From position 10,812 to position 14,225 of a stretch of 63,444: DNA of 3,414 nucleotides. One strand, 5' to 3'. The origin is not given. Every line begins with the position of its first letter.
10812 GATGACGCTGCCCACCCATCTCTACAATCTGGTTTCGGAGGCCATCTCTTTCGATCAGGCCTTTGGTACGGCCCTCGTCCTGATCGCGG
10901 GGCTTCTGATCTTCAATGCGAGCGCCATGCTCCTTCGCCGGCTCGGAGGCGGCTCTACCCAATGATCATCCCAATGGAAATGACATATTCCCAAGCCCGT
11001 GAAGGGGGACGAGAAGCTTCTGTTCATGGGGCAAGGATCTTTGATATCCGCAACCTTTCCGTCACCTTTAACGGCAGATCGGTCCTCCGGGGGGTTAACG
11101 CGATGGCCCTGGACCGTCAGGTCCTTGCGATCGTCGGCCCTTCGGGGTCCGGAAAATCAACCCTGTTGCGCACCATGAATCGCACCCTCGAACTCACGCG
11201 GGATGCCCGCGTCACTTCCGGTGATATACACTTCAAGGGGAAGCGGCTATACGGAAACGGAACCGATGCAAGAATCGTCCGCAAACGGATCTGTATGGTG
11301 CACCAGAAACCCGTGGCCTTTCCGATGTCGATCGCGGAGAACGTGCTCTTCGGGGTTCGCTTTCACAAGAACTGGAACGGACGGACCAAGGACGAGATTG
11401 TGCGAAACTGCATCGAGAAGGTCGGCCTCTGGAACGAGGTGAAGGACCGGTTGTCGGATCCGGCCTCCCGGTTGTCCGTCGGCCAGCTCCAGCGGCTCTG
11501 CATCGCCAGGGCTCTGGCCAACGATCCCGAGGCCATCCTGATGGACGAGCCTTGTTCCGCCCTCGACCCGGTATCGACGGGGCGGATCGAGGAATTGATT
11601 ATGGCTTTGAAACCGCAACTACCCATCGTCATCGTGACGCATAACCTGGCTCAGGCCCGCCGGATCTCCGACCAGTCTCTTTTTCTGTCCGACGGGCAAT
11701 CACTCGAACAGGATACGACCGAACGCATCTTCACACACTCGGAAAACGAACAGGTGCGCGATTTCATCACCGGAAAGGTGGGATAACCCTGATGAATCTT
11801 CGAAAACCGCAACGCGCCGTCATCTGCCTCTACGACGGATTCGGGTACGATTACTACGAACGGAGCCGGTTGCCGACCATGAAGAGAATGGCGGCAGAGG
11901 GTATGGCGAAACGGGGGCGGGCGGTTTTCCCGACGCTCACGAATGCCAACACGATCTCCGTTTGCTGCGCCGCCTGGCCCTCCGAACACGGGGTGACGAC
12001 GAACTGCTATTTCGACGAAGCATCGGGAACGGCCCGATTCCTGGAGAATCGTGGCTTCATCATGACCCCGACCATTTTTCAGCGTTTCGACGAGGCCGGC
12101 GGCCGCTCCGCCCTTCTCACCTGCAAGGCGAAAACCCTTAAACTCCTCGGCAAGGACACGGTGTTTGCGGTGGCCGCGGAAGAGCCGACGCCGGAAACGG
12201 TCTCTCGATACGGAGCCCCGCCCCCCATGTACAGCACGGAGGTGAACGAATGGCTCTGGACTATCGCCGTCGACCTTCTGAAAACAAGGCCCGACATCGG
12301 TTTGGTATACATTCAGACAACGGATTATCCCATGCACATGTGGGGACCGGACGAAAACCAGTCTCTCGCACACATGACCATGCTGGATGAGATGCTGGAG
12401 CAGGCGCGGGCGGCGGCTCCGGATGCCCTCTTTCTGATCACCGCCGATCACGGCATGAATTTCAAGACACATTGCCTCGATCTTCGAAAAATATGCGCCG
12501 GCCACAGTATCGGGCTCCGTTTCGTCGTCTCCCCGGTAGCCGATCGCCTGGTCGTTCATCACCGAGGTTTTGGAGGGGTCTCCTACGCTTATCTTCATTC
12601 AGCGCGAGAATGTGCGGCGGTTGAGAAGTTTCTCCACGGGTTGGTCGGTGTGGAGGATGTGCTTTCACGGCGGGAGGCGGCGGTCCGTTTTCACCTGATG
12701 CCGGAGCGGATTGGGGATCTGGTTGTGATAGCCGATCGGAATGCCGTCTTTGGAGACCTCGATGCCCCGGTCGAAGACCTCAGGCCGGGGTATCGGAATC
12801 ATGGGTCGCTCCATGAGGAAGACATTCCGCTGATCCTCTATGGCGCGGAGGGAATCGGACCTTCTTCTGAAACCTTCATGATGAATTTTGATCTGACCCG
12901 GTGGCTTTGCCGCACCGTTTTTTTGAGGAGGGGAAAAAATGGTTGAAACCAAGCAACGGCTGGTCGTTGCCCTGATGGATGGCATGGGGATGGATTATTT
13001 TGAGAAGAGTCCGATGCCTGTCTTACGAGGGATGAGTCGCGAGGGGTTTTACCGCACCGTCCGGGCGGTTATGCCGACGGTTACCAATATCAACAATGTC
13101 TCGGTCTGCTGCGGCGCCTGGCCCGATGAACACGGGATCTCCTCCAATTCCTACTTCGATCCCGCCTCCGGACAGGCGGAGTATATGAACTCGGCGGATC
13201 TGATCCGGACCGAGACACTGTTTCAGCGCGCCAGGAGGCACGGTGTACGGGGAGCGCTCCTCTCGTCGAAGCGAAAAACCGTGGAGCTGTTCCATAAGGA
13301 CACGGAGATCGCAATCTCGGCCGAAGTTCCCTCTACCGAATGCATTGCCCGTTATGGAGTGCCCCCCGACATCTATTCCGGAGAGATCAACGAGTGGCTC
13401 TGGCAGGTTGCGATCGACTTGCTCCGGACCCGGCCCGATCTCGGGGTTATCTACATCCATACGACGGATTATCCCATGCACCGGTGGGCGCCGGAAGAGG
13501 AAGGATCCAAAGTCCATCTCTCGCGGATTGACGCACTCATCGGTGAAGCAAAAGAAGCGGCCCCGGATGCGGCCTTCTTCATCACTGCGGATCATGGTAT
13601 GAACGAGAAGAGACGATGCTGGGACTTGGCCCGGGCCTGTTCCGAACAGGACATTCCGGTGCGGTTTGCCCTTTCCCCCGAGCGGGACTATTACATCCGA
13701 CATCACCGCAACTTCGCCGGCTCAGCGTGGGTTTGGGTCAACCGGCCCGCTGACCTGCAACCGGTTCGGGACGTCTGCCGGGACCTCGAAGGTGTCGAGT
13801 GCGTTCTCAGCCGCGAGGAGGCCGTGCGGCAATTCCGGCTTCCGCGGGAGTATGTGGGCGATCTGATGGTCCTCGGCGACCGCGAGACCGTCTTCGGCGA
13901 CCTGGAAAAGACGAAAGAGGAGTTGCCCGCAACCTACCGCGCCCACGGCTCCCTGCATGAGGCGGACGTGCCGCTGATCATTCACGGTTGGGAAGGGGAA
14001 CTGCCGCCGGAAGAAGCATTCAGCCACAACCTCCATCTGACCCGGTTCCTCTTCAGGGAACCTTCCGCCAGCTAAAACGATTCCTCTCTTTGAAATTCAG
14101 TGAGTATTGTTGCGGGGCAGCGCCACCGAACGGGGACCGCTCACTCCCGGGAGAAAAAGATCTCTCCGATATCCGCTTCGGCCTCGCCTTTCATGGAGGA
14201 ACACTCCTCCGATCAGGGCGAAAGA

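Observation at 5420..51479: Fourteen 11-bp-phased Pho-box-like arrays tie almost every operon in the window to one regulon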

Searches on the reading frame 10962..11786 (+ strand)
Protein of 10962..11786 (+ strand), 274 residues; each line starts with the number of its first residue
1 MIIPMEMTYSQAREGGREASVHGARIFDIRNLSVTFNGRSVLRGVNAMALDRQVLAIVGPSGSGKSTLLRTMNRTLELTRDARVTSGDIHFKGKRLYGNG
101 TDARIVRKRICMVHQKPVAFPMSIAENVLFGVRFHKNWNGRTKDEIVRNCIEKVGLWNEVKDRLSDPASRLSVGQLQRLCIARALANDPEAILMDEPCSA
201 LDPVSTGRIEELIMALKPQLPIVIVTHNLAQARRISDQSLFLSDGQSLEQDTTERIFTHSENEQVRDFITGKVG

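Call 5: search_protein_families(library=pfam, proteins=[window:10962-11786:+], max_evalue=0.00001)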
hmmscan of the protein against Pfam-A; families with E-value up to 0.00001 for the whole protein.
window:10962-11786:+ (274 aa): 2 families
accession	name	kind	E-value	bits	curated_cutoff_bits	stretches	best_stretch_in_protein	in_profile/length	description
PF00005.33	ABC_tran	-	1.2e-27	97.7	25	1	51-198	10-136/137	ABC transporter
PF13304.12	AAA_21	-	1.8e-08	35.2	27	0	156-229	223-300/304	AAA domain, putative AbiEii toxin, Type IV TA system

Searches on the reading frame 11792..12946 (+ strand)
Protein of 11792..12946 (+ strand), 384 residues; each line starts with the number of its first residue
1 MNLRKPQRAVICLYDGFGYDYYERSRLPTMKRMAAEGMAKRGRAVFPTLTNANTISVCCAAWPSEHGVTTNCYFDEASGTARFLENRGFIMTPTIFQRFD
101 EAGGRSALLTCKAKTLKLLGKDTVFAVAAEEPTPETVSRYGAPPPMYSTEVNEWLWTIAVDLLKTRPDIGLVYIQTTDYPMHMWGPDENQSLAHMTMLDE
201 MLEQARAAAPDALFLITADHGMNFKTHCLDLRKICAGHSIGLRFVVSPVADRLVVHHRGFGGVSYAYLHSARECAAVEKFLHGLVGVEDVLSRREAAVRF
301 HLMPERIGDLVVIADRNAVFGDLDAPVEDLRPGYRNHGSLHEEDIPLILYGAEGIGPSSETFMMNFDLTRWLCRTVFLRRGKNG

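Call 5: search_protein_families(library=pfam, proteins=[window:11792-12946:+], max_evalue=0.00001)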
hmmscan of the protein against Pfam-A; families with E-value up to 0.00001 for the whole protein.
window:11792-12946:+ (384 aa): 1 family
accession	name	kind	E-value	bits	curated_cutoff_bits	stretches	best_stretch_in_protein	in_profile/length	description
PF01663.27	Phosphodiest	-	4e-24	86.3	23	1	12-322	4-325/342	Type I phosphodiesterase / nucleotide pyrophosphatase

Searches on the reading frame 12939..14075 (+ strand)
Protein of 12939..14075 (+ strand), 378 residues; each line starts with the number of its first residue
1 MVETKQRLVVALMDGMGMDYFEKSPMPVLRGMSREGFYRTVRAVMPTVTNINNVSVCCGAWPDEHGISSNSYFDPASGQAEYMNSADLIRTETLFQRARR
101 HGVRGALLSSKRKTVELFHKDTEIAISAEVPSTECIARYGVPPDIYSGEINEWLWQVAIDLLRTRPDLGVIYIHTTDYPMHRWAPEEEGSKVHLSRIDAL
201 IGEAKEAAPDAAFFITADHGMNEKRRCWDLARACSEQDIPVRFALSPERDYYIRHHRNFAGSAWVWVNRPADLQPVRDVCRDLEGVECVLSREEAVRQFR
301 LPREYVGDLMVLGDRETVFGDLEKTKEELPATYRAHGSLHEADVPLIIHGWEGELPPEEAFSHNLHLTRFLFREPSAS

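Call 6: search_protein_families(library=pfam, proteins=[window:12939-14075:+], max_evalue=0.00001)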
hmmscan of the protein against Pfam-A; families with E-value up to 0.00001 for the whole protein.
window:12939-14075:+ (378 aa): 1 family
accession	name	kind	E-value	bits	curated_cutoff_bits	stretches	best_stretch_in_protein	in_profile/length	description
PF01663.27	Phosphodiest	-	8.6e-32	111.5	23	1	8-338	1-341/342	Type I phosphodiesterase / nucleotide pyrophosphatase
